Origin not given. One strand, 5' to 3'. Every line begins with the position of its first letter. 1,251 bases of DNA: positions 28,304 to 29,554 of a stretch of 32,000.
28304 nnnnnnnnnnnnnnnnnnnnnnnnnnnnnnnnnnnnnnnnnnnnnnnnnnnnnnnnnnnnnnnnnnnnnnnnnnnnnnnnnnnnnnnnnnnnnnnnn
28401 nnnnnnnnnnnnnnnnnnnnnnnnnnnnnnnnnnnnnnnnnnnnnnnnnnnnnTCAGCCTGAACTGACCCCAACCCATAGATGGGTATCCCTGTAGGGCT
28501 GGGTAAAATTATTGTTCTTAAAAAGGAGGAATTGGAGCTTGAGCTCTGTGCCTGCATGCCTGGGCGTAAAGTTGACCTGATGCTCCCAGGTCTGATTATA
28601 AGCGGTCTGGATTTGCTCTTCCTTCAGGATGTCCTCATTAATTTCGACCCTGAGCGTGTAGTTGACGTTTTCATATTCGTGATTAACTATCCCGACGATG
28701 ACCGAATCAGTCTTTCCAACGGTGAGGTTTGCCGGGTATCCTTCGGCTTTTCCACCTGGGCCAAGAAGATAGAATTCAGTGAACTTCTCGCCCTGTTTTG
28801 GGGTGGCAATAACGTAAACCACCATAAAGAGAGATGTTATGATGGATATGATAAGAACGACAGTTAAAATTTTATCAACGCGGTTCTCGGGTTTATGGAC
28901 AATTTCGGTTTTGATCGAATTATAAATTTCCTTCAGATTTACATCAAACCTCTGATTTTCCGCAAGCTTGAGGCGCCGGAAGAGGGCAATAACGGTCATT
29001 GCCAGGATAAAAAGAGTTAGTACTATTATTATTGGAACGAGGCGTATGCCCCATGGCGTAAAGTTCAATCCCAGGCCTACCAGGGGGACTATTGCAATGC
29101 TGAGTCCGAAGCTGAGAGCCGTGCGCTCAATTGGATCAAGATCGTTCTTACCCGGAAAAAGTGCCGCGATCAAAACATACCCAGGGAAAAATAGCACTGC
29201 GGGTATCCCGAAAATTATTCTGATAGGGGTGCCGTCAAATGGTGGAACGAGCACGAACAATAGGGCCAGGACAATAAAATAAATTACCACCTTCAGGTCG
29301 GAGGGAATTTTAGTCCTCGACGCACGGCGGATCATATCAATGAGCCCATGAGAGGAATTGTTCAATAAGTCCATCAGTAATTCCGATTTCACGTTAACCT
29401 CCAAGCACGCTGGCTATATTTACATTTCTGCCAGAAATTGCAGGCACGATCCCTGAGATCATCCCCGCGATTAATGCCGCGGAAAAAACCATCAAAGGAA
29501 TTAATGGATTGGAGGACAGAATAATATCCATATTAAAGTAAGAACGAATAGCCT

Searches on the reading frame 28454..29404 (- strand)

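Call 50: search_protein_families(library=pfam, max_evalue=0.01, proteins=[window:28454-29404:-])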
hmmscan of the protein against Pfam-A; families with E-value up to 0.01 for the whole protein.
window:28454-29404:- (316 aa): 2 families
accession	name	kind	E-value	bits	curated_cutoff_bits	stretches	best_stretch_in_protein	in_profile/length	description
PF07760.16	DUF1616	-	5e-101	338.4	31.6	1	40-311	1-306/307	Protein of unknown function (DUF1616)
PF20176.3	DUF6541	-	0.0014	17.4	29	1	69-202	2-116/646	Family of unknown function (DUF6541)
